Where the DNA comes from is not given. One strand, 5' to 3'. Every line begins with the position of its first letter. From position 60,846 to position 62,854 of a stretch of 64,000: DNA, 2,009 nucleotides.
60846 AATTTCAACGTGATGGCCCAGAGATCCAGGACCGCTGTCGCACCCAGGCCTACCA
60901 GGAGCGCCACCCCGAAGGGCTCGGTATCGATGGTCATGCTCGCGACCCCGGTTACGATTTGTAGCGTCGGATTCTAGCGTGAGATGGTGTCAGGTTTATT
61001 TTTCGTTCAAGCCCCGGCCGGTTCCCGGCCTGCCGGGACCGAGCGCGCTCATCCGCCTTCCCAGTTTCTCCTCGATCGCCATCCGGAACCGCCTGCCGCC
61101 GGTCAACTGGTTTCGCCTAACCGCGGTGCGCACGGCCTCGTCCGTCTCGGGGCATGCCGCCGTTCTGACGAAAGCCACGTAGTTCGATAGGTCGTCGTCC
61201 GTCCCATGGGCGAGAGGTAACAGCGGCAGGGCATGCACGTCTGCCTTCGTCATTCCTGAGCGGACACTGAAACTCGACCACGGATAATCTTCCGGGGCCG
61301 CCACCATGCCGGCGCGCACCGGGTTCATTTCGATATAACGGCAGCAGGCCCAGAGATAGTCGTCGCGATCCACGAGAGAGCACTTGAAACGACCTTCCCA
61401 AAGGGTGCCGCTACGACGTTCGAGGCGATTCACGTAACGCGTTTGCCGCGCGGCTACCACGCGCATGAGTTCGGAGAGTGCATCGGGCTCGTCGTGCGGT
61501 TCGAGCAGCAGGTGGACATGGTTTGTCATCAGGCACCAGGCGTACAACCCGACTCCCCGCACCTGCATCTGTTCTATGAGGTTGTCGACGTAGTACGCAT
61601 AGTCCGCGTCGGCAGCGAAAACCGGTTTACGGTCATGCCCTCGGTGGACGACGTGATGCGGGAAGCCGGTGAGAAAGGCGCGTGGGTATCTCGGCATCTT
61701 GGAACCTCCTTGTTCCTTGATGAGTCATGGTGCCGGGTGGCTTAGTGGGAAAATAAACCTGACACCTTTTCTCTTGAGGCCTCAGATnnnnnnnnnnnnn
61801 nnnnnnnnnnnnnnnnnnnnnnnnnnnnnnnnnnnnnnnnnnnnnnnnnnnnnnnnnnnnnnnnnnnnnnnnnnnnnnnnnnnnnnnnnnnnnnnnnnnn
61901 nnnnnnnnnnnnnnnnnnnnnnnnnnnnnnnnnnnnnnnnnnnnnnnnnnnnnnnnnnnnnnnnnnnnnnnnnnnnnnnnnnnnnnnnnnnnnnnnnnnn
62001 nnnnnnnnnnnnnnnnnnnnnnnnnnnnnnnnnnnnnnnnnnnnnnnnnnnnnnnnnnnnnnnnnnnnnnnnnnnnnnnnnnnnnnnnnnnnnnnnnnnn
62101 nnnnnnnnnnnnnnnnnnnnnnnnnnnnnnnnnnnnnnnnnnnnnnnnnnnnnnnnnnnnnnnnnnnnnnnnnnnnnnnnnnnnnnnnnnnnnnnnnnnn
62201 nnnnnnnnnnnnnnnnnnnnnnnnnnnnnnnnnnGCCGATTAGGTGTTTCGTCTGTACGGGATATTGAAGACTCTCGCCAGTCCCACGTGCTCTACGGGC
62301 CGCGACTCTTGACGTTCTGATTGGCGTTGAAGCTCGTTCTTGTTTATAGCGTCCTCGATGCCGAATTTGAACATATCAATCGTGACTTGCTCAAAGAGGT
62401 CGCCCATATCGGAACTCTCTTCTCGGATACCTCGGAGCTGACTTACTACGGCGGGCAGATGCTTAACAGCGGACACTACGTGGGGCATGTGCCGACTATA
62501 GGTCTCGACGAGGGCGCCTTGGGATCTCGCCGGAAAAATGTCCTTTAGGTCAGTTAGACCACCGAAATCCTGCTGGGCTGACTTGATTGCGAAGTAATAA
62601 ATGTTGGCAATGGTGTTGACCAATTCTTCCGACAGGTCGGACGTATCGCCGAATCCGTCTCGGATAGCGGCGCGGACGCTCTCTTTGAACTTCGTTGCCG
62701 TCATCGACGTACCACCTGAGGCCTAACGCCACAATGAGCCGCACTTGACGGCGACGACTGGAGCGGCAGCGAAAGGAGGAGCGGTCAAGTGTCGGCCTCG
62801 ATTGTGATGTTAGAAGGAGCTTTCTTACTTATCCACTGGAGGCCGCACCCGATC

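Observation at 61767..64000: Low-GC islet of at least 4 co-directional hypothetical genes with a repeated upstream element, abutting a RAYT: candidate novel accessory (defence or addiction) module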

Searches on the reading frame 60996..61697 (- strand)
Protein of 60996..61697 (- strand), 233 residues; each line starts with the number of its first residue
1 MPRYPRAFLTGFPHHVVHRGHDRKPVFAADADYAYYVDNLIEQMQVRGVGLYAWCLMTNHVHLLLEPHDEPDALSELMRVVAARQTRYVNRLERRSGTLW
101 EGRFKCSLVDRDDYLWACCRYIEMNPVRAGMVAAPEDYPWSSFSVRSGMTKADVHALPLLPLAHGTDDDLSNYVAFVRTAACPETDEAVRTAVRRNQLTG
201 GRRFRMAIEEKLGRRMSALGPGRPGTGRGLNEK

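Call 4: search_protein_families(library=pfam, proteins=[window:60996-61697:-], max_evalue=1)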
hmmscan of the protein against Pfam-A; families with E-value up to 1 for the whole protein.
window:60996-61697:- (233 aa): 1 family
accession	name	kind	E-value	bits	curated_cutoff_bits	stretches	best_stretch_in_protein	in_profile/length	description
PF01797.21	Y1_Tnp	-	1.2e-09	38.8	23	1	14-124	7-120/121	Transposase IS200 like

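Call 13: find_encoding_contigs(protein=window:60996-61697:-, flank=10000, max_places=6)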
Protein window:60996-61697:- (233 aa): 2 contigs read that carry it; 2 places shown.
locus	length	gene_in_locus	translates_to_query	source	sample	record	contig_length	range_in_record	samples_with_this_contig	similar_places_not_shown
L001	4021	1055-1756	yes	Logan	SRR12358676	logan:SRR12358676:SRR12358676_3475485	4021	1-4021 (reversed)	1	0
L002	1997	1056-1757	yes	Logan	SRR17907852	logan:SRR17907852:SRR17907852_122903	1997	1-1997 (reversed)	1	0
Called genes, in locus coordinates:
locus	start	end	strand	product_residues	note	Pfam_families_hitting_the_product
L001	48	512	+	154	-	-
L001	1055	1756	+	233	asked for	PF01797:Y1_Tnp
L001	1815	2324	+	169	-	PF11158:DUF2938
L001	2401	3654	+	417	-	PF17408:MCD_N, PF05292:MCD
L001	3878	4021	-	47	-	?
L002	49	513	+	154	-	-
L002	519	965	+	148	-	-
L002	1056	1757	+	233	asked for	PF01797:Y1_Tnp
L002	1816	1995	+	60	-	?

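Call 20: search_protein_families(library=ncbifam, proteins=[window:60996-61697:-], max_evalue=0.1)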
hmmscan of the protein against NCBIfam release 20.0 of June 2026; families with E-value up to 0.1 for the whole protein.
window:60996-61697:- (233 aa): 2 families
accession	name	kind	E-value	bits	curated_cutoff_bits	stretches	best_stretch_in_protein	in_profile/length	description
NF047646.1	REP_Tyr_transpos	equivalog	2.5e-24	85.8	80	1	3-141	1-146/146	REP-associated tyrosine transposase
NF033573.1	transpos_IS200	equivalog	0.025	14.8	55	1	14-101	13-104/126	IS200/IS605 family transposase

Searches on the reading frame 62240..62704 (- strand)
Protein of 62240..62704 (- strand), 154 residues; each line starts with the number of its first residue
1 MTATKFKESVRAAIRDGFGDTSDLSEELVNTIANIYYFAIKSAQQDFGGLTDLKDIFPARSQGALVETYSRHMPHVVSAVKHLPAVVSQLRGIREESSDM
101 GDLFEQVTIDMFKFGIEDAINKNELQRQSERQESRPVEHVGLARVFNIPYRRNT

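Call 4: search_protein_families(library=pfam, proteins=[window:62240-62704:-], max_evalue=1)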
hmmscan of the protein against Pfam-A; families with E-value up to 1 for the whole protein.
window:62240-62704:- (154 aa): 1 family
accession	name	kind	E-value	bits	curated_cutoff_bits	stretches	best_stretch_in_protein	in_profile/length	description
PF00891.24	Methyltransf_2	-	0.14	11.9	22.3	1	44-94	57-105/210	O-methyltransferase domain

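Call 5: search_protein_families(library=padloc, proteins=[window:62240-62704:-], max_evalue=1)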
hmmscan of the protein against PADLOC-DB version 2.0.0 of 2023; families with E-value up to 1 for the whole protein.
window:62240-62704:- (154 aa): 1 family
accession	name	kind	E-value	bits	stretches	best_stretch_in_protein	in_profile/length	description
PDLC03040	REase_I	-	0.034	9.9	1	57-117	119-177/1029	Type I restriction enzyme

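Call 12: find_encoding_contigs(protein=window:62240-62704:-, flank=10000, max_places=6)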
Protein window:62240-62704:- (154 aa): 10 contigs read that carry it; 6 places shown.
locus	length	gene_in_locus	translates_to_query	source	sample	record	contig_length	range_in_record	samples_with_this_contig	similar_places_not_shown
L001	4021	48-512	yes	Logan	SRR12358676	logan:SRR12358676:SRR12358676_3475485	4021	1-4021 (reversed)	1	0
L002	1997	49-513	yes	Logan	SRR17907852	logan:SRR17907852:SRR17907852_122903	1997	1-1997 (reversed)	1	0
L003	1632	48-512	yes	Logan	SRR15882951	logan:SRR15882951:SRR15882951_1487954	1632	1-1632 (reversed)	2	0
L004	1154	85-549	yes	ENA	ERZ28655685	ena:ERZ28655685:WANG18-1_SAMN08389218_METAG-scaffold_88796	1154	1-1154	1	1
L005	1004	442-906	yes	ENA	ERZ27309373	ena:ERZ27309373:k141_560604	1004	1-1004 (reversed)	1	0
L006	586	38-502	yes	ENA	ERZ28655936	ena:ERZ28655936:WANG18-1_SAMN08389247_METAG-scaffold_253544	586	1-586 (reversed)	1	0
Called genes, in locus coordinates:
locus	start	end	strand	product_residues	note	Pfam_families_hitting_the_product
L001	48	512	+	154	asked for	-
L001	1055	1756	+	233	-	PF01797:Y1_Tnp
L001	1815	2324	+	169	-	PF11158:DUF2938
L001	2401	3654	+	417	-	PF17408:MCD_N, PF05292:MCD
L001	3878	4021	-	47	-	?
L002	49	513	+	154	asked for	-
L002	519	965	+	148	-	-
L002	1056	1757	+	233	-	PF01797:Y1_Tnp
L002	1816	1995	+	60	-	?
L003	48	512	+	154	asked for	-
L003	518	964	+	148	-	-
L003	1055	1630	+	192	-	?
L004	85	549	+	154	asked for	-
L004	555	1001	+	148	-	-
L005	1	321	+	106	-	?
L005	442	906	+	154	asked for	-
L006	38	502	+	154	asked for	-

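Call 20: search_protein_families(library=ncbifam, proteins=[window:62240-62704:-], max_evalue=0.1)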
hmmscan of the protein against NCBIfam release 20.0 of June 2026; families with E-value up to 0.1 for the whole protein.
window:62240-62704:- (154 aa): 0 families

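Call 47: find_homologous_proteins(query=window:62240-62704:-)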
Query window:62240-62704:- (154 aa): 7 proteins with E <= 0.001 among 26 candidates.
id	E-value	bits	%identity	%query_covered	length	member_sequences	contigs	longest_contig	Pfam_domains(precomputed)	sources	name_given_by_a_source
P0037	2.2e-94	331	100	100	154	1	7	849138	-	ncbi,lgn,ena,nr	ncbi:MAG: hypothetical protein H6977_00660 [Gammaproteobacteria bacterium]|nr:hypothetical protein [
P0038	1.2e-52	196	66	87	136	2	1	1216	-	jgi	-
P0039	1.6e-44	169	53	94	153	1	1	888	-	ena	-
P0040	5.3e-35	138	48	99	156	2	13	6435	-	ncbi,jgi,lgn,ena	-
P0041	8.9e-35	138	46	92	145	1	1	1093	-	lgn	-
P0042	1.3e-34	137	45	99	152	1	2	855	-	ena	-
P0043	7.9e-31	125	45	98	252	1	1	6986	-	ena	-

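Call 49: find_encoding_contigs(protein=P0040, flank=6000, max_places=4)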
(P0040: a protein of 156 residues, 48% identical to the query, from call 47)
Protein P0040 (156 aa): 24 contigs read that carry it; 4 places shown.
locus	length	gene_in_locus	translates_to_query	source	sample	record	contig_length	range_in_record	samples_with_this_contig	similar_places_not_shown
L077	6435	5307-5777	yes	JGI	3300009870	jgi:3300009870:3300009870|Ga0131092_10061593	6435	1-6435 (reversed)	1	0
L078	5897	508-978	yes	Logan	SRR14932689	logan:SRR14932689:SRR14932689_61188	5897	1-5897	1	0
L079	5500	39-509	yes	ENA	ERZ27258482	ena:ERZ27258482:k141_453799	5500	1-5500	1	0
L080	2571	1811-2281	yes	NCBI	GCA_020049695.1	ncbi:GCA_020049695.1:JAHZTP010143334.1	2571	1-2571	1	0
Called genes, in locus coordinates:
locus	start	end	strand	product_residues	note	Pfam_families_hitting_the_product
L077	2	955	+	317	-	?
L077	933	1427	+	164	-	PF21982:RecX_HTH1 (weak), PF02631:RecX_HTH2, PF21981:RecX_HTH3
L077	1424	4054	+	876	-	PF01411:tRNA-synt_2c, PF07973:tRNA_SAD, PF02272:DHHA1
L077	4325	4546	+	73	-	PF02599:CsrA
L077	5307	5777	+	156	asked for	-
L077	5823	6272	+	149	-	-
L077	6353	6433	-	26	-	?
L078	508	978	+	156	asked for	-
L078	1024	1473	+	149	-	-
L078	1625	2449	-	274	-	PF00126:HTH_1, PF03459:TOBE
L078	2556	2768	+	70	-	-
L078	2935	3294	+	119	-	PF10649:DUF2478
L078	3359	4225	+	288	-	PF08241:Methyltransf_11, PF08242:Methyltransf_12, PF13649:Methyltransf_25, PF13847:Methyltransf_31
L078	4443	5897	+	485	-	?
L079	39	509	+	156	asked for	-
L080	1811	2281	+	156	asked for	-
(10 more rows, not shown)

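Call 50: find_encoding_contigs(protein=P0043, flank=6000, max_places=2)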
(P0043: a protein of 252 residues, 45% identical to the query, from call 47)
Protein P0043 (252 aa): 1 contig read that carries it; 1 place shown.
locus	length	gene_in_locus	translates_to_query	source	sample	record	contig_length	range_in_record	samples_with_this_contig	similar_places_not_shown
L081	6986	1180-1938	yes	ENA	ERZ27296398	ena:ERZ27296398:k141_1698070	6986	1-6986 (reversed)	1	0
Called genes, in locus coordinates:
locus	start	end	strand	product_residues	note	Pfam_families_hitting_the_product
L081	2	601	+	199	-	?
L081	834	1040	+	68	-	-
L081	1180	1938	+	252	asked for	-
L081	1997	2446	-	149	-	-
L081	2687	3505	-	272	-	-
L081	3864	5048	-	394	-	PF00155:Aminotran_1_2, PF01053:Cys_Met_Meta_PP (weak)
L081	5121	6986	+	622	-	?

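Call 87: predict_structure(alignment_id=A3)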
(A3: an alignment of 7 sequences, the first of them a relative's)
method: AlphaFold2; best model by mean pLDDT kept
length: 154 residues; sequences in the alignment: 7
mean_pLDDT: 91.4   pTM: 0.87
mean pLDDT of the five models: 91.4, 89.5, 86.2, 84.9, 76.2
residues with pLDDT >= 90: 120; 70-90: 32; 50-70: 1; < 50: 1
segments of 3 or more residues with pLDDT < 50: none
pLDDT, mean of each block of 10 residues (from residue 1): 88 95 96 95 83 90 92 91 95 93 94 90 93 88 95 71
secondary structure, 60 per line:
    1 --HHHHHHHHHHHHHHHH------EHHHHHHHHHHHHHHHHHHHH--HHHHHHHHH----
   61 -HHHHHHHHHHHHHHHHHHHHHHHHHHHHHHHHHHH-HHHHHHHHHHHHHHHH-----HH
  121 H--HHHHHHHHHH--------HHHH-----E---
elements in order: H3-18 H26-45 H48-56 H62-96 H98-113 H124-133 H142-145

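Call 97: search_protein_families(library=phrogs, proteins=[window:62240-62704:-], max_evalue=0.01)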
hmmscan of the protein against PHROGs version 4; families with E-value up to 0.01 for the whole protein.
window:62240-62704:- (154 aa): 0 families
